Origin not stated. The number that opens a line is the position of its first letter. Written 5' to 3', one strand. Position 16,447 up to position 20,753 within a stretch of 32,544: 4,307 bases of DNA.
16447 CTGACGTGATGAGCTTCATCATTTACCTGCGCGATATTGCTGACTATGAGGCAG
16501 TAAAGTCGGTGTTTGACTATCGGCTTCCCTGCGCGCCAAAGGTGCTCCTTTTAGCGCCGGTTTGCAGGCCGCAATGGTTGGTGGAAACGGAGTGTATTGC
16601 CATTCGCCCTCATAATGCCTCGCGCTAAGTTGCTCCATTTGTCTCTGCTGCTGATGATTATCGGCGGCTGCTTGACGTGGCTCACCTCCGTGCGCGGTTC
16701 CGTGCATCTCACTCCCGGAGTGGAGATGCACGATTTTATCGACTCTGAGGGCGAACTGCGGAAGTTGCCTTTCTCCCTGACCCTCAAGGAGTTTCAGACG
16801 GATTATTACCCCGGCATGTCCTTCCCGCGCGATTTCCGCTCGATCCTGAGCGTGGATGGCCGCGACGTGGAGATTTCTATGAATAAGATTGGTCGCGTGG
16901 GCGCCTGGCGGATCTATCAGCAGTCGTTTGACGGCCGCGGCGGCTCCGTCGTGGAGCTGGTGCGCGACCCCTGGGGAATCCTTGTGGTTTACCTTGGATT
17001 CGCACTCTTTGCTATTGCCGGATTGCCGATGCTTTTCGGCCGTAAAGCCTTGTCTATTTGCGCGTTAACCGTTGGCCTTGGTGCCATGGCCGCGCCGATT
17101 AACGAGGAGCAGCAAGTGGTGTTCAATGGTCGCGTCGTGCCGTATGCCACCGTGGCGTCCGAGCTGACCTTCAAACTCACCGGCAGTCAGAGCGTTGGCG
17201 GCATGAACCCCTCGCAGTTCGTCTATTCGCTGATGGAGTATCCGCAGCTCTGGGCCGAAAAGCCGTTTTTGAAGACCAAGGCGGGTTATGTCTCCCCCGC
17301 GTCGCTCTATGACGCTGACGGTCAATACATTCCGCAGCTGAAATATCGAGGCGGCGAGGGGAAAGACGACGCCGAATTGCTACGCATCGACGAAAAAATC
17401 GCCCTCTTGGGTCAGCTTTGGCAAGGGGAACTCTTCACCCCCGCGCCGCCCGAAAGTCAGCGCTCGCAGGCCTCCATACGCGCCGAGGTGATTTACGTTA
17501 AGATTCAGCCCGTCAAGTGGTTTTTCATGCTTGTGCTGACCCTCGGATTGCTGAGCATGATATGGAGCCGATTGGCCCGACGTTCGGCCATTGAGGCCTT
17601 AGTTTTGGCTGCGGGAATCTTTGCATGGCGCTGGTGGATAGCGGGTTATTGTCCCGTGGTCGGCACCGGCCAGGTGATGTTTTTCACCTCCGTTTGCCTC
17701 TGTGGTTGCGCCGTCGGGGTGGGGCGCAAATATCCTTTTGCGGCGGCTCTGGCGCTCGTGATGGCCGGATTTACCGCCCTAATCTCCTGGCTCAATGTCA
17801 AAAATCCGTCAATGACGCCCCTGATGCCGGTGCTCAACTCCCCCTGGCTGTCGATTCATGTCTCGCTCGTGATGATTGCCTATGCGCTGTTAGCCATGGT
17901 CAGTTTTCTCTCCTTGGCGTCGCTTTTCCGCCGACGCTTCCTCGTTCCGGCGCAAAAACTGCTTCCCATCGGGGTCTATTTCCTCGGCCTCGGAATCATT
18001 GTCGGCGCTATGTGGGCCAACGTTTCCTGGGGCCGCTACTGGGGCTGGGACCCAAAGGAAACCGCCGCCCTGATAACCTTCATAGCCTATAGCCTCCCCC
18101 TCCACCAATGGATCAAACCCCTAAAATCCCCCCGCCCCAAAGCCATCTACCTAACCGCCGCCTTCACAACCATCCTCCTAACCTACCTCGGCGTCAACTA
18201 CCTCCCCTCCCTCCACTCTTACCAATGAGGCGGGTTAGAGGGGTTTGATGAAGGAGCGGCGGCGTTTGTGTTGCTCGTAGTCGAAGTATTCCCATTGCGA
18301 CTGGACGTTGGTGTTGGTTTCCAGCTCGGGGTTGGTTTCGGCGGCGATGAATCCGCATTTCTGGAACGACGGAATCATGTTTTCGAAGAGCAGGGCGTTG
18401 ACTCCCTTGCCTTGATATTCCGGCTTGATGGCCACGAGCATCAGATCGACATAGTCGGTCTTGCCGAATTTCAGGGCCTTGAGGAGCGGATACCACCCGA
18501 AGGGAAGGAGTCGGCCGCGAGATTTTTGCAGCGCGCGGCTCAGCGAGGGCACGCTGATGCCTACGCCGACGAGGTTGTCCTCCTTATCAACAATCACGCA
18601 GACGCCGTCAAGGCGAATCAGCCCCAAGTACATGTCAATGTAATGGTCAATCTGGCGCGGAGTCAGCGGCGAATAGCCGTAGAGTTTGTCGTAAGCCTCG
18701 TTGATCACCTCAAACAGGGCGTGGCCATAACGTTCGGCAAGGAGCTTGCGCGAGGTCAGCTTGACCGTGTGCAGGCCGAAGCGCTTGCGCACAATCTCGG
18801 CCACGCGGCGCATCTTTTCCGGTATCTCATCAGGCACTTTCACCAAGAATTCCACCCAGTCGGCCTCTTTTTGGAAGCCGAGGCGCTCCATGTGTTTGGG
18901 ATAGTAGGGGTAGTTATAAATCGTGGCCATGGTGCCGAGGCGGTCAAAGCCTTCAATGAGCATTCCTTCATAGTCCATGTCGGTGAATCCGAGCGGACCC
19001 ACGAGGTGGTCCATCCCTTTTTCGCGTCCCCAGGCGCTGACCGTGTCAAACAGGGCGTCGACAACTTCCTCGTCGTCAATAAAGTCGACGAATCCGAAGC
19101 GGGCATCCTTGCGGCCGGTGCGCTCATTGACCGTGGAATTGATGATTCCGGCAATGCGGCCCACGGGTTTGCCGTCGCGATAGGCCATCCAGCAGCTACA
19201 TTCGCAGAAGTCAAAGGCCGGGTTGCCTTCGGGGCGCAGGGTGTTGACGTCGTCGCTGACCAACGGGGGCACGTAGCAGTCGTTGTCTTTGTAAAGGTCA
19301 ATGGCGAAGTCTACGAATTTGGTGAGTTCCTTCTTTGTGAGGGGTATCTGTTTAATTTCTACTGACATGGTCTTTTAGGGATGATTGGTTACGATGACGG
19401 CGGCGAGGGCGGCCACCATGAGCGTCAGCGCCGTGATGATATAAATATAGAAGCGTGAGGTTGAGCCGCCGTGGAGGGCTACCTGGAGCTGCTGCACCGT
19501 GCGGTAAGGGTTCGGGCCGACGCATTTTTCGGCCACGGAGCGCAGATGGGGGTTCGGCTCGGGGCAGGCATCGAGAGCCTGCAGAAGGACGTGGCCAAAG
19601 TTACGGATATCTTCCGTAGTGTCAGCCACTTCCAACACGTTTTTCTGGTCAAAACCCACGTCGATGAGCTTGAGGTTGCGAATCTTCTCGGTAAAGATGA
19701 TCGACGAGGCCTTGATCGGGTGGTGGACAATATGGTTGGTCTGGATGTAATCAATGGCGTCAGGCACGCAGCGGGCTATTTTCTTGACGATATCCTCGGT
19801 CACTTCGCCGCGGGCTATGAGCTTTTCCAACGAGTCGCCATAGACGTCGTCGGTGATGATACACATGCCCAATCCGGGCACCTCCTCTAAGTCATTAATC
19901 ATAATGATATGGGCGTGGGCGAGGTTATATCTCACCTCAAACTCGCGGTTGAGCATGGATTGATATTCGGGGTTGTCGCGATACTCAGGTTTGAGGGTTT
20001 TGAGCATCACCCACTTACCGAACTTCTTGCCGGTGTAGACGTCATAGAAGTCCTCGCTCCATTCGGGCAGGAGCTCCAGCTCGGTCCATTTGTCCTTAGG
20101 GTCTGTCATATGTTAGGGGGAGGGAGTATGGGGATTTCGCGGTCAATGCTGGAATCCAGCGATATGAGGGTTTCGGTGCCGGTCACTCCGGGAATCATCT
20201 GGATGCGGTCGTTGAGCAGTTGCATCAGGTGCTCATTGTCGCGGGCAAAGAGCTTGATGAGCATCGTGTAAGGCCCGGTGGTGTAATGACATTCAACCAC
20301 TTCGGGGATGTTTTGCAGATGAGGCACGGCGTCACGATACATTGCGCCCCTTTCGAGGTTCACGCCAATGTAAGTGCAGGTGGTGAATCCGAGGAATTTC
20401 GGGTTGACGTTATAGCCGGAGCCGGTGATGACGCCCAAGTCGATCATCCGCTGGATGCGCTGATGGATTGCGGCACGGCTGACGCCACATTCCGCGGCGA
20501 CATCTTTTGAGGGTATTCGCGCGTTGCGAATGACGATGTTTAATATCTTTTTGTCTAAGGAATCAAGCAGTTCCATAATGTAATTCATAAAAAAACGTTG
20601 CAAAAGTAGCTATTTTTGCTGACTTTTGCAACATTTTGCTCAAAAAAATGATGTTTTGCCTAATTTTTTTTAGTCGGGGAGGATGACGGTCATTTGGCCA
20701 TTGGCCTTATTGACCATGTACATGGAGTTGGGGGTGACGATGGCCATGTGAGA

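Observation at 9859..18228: Imelysin + di-haem DUF1111 core expanded into a seven-gene extracytoplasmic redox module with its own cytochrome c synthase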

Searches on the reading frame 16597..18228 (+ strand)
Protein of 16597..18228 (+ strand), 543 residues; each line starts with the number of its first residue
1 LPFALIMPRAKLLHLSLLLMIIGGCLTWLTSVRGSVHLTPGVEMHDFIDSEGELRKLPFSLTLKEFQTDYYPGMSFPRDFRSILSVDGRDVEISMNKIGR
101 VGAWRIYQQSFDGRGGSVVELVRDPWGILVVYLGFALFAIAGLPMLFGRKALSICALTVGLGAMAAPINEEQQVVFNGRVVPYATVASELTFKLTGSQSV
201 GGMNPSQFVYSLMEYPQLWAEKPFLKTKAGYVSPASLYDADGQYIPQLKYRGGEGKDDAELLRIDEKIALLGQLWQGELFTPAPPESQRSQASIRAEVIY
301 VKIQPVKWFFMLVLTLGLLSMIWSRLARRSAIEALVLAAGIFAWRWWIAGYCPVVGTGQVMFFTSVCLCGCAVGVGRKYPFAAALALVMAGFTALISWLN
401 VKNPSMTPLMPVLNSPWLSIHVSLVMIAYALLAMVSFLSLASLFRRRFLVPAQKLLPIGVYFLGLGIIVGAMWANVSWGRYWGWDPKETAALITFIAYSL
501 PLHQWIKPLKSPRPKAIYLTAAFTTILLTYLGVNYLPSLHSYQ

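Call 3: search_protein_families(library=pfam, proteins=[window:16597-18228:+], max_evalue=0.01)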
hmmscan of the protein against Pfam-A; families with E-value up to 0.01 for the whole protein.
window:16597-18228:+ (543 aa): 2 families
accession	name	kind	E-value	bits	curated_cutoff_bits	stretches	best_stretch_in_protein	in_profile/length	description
PF01578.25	Cytochrom_C_asm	-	5.1e-31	108.4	29.9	1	364-539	11-211/212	Cytochrome C assembly protein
PF05140.19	ResB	-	1.8e-13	50.6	24.6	1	13-113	157-267/486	ResB-like family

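Call 4: search_protein_families(library=ncbifam, proteins=[window:16597-18228:+], max_evalue=0.01)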
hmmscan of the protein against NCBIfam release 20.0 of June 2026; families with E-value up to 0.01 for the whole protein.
window:16597-18228:+ (543 aa): 3 families
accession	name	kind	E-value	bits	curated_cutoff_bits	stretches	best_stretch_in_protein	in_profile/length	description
TIGR03144.1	cytochr_II_ccsB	equivalog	2.5e-39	135.5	187.6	2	454-542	162-251/252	c-type cytochrome biogenesis protein CcsB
TIGR01191.1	ccmC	subfamily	1.1e-09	38.5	186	1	420-540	15-140/184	heme ABC transporter permease CcmC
NF007691.0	PRK10369.1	subfamily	9e-08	31.3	394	1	408-533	161-292/573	heme lyase NrfEFG subunit NrfE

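Call 22: search_solved_structures(query=window:16615-18228:+, max_evalue=0.001, show_alignments=2)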
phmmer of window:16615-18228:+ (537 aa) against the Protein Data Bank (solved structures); distinct sequences matched with E-value up to 0.001: 3.
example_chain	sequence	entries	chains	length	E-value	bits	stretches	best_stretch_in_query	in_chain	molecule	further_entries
25vk_A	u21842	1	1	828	5.1e-51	177.1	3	332-536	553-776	Cytochrome c biogenesis protein (CcsA)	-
7s9y_A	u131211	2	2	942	5.8e-40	140.6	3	336-536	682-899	Cytochrome c biogenesis protein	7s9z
7f02_C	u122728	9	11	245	0.00015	23.8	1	420-499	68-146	Heme exporter protein C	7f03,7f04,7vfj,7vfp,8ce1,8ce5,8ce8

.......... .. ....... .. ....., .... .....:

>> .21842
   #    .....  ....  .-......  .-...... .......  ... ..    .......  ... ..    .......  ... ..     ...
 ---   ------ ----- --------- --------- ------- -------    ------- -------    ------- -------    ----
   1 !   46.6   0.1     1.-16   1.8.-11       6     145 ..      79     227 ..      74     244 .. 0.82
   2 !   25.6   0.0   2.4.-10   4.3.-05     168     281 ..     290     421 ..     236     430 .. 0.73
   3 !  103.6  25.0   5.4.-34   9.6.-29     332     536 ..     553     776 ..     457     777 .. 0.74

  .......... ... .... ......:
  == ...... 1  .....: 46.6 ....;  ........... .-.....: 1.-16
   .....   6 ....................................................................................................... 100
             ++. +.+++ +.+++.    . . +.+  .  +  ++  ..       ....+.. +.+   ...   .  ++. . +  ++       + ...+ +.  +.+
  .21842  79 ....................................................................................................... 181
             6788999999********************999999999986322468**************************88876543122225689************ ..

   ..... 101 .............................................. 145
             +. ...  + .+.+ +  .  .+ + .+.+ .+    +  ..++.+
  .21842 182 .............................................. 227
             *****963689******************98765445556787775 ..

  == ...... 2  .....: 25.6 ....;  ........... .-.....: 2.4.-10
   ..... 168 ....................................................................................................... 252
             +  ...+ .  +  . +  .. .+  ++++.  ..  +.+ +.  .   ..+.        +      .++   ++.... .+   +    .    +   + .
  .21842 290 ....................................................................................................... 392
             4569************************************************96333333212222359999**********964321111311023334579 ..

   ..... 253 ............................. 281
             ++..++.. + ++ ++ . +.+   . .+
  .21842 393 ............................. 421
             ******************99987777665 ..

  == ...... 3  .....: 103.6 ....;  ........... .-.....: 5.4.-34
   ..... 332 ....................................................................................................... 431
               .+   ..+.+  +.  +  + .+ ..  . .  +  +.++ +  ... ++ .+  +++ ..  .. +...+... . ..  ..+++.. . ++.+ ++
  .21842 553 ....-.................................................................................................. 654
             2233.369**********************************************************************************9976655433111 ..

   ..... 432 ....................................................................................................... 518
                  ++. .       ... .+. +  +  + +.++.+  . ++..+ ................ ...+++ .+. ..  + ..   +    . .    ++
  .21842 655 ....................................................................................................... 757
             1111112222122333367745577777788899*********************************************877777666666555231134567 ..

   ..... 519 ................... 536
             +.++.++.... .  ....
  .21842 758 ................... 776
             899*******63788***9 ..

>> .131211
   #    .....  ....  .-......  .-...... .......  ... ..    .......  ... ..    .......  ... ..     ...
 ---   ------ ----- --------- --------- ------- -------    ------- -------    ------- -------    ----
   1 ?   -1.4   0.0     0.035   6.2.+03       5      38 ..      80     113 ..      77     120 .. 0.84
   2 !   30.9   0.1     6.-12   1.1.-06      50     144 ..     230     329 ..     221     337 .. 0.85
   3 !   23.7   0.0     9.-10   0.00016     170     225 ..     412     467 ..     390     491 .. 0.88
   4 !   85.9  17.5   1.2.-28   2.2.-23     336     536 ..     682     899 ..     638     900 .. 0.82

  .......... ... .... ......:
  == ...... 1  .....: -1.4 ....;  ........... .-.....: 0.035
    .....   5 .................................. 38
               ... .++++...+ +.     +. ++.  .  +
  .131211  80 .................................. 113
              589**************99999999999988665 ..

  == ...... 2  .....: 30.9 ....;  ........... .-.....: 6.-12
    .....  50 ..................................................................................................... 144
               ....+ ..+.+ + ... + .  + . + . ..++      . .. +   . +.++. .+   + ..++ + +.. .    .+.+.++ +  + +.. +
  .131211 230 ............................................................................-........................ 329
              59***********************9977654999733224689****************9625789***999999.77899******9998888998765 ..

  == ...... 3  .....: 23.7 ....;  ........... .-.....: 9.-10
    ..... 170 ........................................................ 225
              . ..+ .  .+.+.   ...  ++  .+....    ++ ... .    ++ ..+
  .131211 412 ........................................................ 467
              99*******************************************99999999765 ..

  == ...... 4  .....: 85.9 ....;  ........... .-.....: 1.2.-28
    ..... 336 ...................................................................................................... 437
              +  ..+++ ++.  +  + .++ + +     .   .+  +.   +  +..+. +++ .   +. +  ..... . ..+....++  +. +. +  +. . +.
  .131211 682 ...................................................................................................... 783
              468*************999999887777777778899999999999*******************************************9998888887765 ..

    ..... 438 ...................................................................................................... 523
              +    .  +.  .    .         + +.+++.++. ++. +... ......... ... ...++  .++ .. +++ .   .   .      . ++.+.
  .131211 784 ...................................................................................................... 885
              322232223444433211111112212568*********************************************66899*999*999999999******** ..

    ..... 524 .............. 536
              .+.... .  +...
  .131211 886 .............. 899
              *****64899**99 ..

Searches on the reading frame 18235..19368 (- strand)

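Call 9: search_protein_families(library=pfam, proteins=[window:18235-19368:-], max_evalue=0.001)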
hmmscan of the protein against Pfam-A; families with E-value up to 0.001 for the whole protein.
window:18235-19368:- (377 aa): 1 family
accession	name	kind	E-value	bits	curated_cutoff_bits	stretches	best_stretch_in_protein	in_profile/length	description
PF00583.31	Acetyltransf_1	-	2.4e-06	28.2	20.7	0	238-346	16-101/116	Acetyltransferase (GNAT) family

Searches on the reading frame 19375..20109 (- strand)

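Call 9: search_protein_families(library=pfam, proteins=[window:19375-20109:-], max_evalue=0.001)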
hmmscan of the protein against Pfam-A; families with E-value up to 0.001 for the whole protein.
window:19375-20109:- (244 aa): 2 families
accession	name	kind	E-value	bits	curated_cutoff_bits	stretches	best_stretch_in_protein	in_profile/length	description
PF00069.31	Pkinase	-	3.9e-14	53.1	31.7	1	24-156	15-147/263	Protein kinase domain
PF07714.23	PK_Tyr_Ser-Thr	-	6.3e-07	29.4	23.1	1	31-156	28-151/258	Protein tyrosine and serine/threonine kinase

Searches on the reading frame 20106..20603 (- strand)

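Call 9: search_protein_families(library=pfam, proteins=[window:20106-20603:-], max_evalue=0.001)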
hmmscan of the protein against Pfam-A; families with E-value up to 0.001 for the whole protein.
window:20106-20603:- (165 aa): 4 families
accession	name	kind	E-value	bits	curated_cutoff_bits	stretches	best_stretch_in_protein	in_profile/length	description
PF01037.27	AsnC_trans_reg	-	1.3e-18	67.1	25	1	79-150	1-72/73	Lrp/AsnC ligand binding domain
PF13412.12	HTH_24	-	2.5e-14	53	21.9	1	13-60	1-48/48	Winged helix-turn-helix DNA-binding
PF13404.12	HTH_AsnC-type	-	5.4e-14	52.2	27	1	13-53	1-41/42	AsnC-type helix-turn-helix domain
PF12802.13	MarR_2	-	0.00011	22.8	27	1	20-60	10-51/61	MarR family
